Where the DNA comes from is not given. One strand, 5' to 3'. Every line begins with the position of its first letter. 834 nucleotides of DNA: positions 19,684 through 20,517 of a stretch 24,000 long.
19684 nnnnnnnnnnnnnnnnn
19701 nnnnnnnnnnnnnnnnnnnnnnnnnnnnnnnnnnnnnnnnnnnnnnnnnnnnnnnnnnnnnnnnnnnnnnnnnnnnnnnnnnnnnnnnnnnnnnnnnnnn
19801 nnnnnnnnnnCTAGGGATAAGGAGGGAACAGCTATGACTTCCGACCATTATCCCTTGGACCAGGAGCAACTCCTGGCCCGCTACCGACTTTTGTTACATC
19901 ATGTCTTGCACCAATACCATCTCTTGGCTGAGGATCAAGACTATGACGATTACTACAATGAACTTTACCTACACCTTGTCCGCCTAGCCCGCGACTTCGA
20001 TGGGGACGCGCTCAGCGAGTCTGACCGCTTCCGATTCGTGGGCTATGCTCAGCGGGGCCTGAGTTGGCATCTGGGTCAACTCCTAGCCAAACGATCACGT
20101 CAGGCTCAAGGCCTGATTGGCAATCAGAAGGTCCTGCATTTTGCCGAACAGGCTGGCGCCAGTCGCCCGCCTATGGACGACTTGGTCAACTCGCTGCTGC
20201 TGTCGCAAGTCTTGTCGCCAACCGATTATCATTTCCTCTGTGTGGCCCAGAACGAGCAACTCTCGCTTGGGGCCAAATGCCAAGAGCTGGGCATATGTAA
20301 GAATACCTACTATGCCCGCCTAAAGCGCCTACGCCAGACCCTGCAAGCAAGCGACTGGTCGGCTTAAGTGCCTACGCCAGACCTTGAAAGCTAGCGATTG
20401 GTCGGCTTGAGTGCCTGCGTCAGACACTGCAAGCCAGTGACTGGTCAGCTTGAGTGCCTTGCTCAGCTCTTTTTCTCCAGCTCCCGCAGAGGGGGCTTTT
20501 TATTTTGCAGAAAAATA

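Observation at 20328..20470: Three stacked copies of the sigma-like gene's 3' end, each encoding the same peptide plus a stop, differing almost only at synonymous sites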

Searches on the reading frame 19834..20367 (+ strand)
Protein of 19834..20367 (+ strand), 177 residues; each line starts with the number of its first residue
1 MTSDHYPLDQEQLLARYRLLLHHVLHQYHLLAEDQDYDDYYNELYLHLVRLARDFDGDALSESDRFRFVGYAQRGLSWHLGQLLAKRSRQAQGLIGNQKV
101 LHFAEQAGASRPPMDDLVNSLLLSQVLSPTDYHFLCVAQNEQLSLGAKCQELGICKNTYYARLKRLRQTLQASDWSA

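Call 7: search_protein_families(library=pfam, proteins=[window:19834-20367:+], max_evalue=0.01)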
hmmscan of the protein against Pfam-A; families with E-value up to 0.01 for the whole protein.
window:19834-20367:+ (177 aa): 0 families

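Call 8: search_protein_families(library=phrogs, proteins=[window:19834-20367:+], max_evalue=0.01)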
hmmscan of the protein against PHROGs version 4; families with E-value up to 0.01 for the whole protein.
window:19834-20367:+ (177 aa): 1 family
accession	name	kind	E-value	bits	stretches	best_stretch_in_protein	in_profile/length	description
phrog_1740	-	transcription regulation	0.0037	16.8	1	21-171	66-213/567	RNA polymerase sigma factor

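Call 9: find_homologous_proteins(query=window:19834-20367:+)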
Query window:19834-20367:+ (177 aa): 6 proteins with E <= 0.001 among 154 candidates.
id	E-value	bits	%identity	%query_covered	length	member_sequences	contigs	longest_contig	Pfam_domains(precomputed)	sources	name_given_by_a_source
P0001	4.7e-109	380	97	100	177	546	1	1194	-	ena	-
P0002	5.3e-109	380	95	100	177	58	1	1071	-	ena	-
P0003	6.0e-80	285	76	100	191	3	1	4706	-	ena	-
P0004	3.3e-56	208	96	57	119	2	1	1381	-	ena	-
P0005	1.7e-54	202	94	57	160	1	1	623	-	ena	-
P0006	1.4e-18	86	52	58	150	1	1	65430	-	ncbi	-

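Call 10: find_related_loci(query=window:19834-20367:+, collection=viral_contigs, flank=4000)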
Query window:19834-20367:+ (177 aa) in viral_contigs; peptide patterns used: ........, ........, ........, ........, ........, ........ (x = any residue, [..] = any of these).
10 stretches matched a pattern, but none encodes a relative of the query by tblastn (E <= 1e-3).

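Call 12: find_encoding_contigs(protein=window:19834-20367:+, flank=3000, max_places=10)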
Protein window:19834-20367:+ (177 aa): 24 contigs read that carry it; 5 places shown.
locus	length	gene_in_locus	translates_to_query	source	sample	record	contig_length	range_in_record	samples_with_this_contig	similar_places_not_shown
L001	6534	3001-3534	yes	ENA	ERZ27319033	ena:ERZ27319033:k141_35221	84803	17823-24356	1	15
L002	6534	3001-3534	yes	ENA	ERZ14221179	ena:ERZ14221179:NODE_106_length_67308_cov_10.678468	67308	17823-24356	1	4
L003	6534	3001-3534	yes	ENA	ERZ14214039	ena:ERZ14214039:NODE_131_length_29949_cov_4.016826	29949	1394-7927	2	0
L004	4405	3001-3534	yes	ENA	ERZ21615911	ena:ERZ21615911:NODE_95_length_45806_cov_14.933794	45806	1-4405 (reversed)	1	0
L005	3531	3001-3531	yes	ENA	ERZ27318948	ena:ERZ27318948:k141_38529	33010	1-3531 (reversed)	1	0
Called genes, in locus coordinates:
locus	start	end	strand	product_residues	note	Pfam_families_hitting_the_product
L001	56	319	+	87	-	PF13783:DUF4177 (weak)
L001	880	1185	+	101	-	PF01381:HTH_3, PF13443:HTH_26 (weak)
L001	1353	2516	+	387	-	-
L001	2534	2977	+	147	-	PF10552:ORF6C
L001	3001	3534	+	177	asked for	-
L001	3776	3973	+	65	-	PF07872:DUF1659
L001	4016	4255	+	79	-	PF11148:DUF2922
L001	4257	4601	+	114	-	-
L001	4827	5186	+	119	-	-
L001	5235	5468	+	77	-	PF16938:Phage_holin_Dp1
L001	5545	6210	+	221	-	PF05257:CHAP, PF08230:CW_7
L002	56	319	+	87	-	PF13783:DUF4177 (weak)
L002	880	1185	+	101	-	PF01381:HTH_3, PF13443:HTH_26 (weak)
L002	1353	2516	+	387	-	-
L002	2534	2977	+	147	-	PF10552:ORF6C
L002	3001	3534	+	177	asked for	-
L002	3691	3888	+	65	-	PF07872:DUF1659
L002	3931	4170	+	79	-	PF11148:DUF2922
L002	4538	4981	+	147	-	-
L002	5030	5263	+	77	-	PF16938:Phage_holin_Dp1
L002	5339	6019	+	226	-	PF05257:CHAP, PF08230:CW_7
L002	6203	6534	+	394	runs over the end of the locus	PF08867:FRG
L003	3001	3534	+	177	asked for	-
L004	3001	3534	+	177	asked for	-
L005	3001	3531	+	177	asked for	?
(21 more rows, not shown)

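Call 13: find_encoding_contigs(protein=P0003, flank=3000, max_places=10)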
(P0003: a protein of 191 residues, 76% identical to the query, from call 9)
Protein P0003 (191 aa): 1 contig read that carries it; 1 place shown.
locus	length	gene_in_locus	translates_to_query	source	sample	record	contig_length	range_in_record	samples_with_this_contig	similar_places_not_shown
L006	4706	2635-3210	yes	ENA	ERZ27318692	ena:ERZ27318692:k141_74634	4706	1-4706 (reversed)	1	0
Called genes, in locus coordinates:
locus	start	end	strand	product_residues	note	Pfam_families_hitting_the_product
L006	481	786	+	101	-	PF01381:HTH_3, PF13443:HTH_26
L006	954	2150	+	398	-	-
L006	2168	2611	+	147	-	PF10552:ORF6C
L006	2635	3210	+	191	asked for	-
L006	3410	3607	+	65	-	PF07872:DUF1659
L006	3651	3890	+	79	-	PF11148:DUF2922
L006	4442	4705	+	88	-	?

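Call 14: find_encoding_contigs(protein=P0006, flank=6000, max_places=10)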
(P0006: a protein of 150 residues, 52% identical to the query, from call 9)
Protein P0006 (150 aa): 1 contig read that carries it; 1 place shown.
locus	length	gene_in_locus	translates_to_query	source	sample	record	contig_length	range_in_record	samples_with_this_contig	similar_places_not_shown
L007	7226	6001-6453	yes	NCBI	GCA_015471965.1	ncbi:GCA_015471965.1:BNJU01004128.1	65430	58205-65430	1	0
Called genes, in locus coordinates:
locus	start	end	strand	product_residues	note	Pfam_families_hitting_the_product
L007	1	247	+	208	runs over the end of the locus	PF00145:DNA_methylase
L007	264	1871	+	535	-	PF07728:AAA_5 (weak)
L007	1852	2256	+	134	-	-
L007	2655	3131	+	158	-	-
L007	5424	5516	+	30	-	-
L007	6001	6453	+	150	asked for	-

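Call 16: find_related_loci(query=window:19834-20367:+, collection=genome_contigs, flank=5000)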
Query window:19834-20367:+ (177 aa) in genome_contigs; peptide patterns used: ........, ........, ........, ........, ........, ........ (x = any residue, [..] = any of these).
69 stretches matched a pattern; 2 encode a relative of the query (tblastn E <= 1e-3); 2 distinct loci.
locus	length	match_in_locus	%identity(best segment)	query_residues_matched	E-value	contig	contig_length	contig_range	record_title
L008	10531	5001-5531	97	1-177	3e-116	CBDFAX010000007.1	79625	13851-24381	MAG TPA_asm: uncultured Abiotrophia sp. isolate SRR27033641_binner123_Refined_12 genome assembly, contig: ERZ25102163.40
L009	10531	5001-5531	95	1-177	2e-112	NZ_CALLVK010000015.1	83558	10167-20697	MAG: uncultured Abiotrophia sp. isolate ERR589404_bin.114_CONCOCT_v1.1_MAG ERZ772962.33, whole genome shotgun sequence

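Call 18: find_encoding_contigs(protein=P0001, flank=3000, max_places=10)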
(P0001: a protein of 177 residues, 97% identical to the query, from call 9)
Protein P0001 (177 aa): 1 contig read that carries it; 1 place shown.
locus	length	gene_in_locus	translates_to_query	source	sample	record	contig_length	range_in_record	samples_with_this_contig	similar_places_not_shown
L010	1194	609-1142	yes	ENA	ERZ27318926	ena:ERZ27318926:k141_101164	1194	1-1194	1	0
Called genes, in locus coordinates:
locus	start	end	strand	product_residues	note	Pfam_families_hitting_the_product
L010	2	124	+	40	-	?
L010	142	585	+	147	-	PF10552:ORF6C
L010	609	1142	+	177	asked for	-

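Call 19: find_encoding_contigs(protein=P0002, flank=3000, max_places=10)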
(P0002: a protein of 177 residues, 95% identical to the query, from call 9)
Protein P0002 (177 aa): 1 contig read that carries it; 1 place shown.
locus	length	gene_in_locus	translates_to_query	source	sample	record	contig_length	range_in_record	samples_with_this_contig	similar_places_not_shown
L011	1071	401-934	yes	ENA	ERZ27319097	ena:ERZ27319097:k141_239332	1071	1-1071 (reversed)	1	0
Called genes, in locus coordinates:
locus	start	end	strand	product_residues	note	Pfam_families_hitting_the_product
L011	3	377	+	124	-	?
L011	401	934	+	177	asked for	-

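Call 43: search_protein_families(library=pfam, proteins=[window:19834-20367:+], max_evalue=10)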
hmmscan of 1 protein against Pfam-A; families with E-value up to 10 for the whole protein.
window:19834-20367:+ (177 aa): 2 families
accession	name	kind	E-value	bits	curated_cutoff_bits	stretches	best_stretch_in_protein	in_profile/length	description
PF13556.12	HTH_30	-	0.011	16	27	1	139-171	9-41/59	PucR C-terminal helix-turn-helix domain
PF04542.20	Sigma70_r2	-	0.014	15.6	24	1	13-57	1-44/71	Sigma-70 region 2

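Call 44: search_protein_families(library=ncbifam, proteins=[window:19834-20367:+], max_evalue=1)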
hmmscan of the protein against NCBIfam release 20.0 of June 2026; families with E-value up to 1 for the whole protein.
window:19834-20367:+ (177 aa): 3 families
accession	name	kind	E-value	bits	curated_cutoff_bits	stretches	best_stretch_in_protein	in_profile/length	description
TIGR02937.1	sigma70-ECF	superfamily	7.8e-05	22.4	42.9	1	11-171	4-162/165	sigma-70 family RNA polymerase sigma factor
NF006147.0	PRK08295.1-4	equivalog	0.035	13.7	212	1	11-58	25-70/201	RNA polymerase factor sigma-70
NF002297.0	PRK01222.1-3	equivalog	0.27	10.7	259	1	52-117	111-177/204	phosphoribosylanthranilate isomerase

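Call 56: search_protein_representatives(protein=window:19834-20367:+)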
Query: 177 residues. Proteins with E-value up to 0.001 (for the whole library): 72; up to 1e-10: 18; up to 1e-30: 1. The best 72 are listed.
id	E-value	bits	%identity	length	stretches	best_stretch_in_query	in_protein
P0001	1.5e-109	379.9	97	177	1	1-177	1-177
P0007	1.2e-21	93.8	35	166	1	9-168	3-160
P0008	2.7e-20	89.4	37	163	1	9-170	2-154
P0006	4.3e-19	85.5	53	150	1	43-149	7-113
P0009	5.4e-15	72.2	48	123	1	9-89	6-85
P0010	1.4e-13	67.6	35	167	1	13-170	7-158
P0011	4.5e-13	65.9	34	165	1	12-172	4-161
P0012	6.0e-13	65.5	43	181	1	11-99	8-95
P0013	1.0e-12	64.7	38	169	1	13-165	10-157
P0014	2.1e-12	63.8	49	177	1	9-88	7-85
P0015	1.2e-11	61.3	35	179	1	13-172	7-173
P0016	1.4e-11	61.0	45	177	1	10-87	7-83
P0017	2.1e-11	60.5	33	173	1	11-170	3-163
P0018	2.2e-11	60.4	30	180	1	13-171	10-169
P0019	3.3e-11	59.9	30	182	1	8-170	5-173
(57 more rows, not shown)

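Call 58: search_protein_families(library=pfam, alignment_id=A2, max_evalue=0.01)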
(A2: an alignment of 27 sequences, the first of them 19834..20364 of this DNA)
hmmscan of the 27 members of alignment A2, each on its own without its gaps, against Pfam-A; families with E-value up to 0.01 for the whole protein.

A. member 1, window:19834-20364:+ (177 aa): 0 families

B. families by the number of members that match (of 27 scanned): 47 families (the first 25 are shown)
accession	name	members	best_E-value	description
PF13384.12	HTH_23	13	2.4e-06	Homeodomain-like domain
PF02796.21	HTH_7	11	1.8e-06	Helix-turn-helix domain of resolvase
PF13518.12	HTH_28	11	1.8e-06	Helix-turn-helix domain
PF04545.22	Sigma70_r4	9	1.1e-09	Sigma-70, region 4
PF13022.12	HTH_Tnp_1_2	9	4.9e-06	Helix-turn-helix of insertion element transposase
PF04542.20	Sigma70_r2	9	1.8e-05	Sigma-70 region 2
PF08281.18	Sigma70_r4_2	8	1.9e-09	Sigma-70, region 4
PF13551.12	HTH_29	7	6e-05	Winged helix-turn helix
PF04297.20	UPF0122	7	9.7e-05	Putative helix-turn-helix protein, YlxM / p13 like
PF08279.18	HTH_11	6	9.3e-07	HTH domain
PF02954.25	HTH_8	6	2.1e-05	Bacterial regulatory protein, Fis family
PF12728.13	HTH_17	4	0.00039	Helix-turn-helix domain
PF01527.26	HTH_Tnp_1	4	0.00064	Transposase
PF13556.12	HTH_30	4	0.0038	PucR C-terminal helix-turn-helix domain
PF00196.25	GerE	3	7.2e-08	Bacterial regulatory proteins, luxR family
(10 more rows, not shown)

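Call 59: search_solved_structures(query=A2, max_evalue=0.1)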
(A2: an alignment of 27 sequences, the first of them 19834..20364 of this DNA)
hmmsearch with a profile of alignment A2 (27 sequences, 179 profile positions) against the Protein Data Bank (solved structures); distinct sequences matched with E-value up to 0.1: 47.
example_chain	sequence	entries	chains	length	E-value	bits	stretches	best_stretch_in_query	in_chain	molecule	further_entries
9wsf_A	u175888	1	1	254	3.5e-11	46.5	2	3-129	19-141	RNA polymerase sigma factor FliA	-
9wsm_F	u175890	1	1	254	3.5e-11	46.5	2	3-129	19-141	RNA polymerase sigma factor FliA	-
6pmi_F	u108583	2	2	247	4.5e-07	33.1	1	7-101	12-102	RNA polymerase sigma factor FliA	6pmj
6pfj_A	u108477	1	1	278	1.7e-06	31.2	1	6-139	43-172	RNA polymerase sigma factor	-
6pfv_A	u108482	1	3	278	2.5e-06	30.7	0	6-137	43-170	RNA polymerase sigma factor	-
1s7o_A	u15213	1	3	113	9.3e-06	28.8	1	111-177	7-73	Hypothetical UPF0122 protein SPy1201/SpyM3_0842/SPs1042/spyM18_1152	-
1l0o_C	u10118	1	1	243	1e-05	28.7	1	109-169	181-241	sigma factor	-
8x6g_H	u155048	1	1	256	2.1e-05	27.7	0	5-139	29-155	RNA polymerase sigma factor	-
1xsv_A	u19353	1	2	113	0.00018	24.7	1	111-177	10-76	Hypothetical UPF0122 protein SAV1236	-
2lvs_A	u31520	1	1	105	0.00035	23.7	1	124-170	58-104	Putative uncharacterized protein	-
8gzg_F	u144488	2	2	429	0.00071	22.7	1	33-95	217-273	RNA polymerase sigma factor SigA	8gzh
8h3v_G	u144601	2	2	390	0.00093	22.3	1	33-95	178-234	RNA polymerase sigma factor SigA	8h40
5f64_A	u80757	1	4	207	0.0018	21.4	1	125-171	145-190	Positive transcription regulator EvgA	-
5xso_A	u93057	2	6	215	0.002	21.2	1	98-172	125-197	Response regulator FixJ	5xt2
8zwn_A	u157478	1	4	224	0.0021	21.2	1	125-171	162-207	DNA-binding transcriptional activator EvgA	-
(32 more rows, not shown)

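Call 71: find_encoding_contigs(protein=P0007, flank=2500, max_places=4)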
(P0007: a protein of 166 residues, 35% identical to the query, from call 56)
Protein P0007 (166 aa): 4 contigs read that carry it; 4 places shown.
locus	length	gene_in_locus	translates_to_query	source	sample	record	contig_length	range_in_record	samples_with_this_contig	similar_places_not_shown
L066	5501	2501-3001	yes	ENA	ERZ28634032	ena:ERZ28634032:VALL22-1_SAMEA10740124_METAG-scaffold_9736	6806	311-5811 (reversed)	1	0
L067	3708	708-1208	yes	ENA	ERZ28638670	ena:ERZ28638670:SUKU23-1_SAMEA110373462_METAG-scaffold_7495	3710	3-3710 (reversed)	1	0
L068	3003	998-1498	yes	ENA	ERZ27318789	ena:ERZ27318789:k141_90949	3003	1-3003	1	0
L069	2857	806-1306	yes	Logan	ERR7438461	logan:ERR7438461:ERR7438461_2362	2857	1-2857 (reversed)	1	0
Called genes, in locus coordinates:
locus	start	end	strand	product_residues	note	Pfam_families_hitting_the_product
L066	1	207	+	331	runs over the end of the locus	-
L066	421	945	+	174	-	PF16157:DUF4865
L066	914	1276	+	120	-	-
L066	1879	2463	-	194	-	-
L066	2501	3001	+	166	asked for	-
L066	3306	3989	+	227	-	-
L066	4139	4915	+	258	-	PF13091:PLDc_2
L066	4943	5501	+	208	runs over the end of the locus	-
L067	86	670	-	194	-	-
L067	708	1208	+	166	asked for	-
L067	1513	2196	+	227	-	-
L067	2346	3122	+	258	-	PF13091:PLDc_2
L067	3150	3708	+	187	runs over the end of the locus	?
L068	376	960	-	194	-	-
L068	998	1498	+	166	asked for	-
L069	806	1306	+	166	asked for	-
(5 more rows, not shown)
